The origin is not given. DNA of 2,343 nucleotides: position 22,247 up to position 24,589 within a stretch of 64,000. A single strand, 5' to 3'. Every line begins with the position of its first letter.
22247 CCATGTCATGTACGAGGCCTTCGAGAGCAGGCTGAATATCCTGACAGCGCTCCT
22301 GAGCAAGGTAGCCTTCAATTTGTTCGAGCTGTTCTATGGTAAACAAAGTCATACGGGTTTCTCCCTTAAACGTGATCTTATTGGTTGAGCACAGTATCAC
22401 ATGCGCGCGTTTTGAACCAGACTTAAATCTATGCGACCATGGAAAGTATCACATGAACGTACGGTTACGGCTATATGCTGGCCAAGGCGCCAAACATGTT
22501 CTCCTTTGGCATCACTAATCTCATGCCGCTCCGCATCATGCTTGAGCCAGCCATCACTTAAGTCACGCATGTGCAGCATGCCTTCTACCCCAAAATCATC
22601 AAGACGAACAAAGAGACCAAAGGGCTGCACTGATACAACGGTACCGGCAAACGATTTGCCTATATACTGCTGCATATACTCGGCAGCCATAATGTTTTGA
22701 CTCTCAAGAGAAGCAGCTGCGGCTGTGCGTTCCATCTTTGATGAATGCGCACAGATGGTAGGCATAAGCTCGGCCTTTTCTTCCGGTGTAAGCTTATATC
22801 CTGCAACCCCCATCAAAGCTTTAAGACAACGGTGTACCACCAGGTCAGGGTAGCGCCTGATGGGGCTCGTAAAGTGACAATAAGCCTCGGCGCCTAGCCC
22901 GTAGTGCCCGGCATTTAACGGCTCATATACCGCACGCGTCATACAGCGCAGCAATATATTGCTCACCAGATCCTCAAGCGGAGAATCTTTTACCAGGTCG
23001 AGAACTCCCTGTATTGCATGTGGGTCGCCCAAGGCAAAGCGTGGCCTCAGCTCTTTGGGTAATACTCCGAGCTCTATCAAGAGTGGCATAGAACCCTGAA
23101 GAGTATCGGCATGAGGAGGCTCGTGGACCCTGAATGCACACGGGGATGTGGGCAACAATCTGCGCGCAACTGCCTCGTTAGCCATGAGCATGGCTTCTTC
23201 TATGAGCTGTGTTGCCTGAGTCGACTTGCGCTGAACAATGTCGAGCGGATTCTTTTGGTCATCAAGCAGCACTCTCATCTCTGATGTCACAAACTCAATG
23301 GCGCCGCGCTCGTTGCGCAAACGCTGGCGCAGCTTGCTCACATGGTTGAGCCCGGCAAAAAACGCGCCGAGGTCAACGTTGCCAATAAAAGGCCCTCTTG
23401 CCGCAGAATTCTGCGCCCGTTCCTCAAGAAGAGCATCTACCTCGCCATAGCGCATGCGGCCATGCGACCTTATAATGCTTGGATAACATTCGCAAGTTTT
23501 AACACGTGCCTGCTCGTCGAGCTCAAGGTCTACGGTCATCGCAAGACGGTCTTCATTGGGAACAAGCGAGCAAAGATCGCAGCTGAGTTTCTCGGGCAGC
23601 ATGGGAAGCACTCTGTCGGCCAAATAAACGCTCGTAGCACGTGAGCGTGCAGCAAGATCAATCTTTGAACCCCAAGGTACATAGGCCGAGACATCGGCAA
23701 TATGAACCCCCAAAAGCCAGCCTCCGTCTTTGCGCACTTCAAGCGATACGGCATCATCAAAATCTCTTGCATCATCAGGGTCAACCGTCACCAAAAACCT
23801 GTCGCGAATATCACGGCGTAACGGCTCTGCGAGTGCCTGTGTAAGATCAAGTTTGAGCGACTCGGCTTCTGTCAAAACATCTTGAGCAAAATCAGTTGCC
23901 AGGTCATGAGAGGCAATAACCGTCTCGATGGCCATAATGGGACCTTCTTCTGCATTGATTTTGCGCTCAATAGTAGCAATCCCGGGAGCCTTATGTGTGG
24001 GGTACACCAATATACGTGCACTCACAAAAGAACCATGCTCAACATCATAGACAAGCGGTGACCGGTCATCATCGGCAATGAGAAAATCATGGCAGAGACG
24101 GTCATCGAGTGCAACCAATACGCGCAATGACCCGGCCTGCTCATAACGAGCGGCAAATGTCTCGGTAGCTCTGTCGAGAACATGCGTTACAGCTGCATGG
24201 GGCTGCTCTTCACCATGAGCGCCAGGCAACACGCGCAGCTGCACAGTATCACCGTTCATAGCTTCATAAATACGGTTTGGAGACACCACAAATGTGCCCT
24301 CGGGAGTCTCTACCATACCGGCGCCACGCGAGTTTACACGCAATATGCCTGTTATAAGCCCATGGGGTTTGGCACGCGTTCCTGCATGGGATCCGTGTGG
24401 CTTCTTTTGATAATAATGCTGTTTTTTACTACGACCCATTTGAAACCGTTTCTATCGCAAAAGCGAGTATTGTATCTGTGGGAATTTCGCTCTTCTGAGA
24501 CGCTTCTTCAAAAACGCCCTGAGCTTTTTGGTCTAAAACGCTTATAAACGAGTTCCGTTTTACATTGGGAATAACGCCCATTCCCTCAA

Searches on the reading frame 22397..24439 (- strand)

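Call 37: search_protein_families(library=pfam, proteins=[window:22397-24439:-], max_evalue=0.00001)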
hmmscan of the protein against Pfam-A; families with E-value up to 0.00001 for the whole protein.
window:22397-24439:- (680 aa): 3 families
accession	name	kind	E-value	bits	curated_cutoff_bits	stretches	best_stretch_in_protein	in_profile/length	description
PF00773.25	RNB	-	2.3e-100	336.5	29.3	1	208-542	1-323/326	RNB domain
PF00575.29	S1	-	6.6e-09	36.5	22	1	593-673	4-72/74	S1 RNA binding domain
PF17876.7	CSD2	-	1.3e-07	32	26.2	0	110-184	4-73/74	Cold shock domain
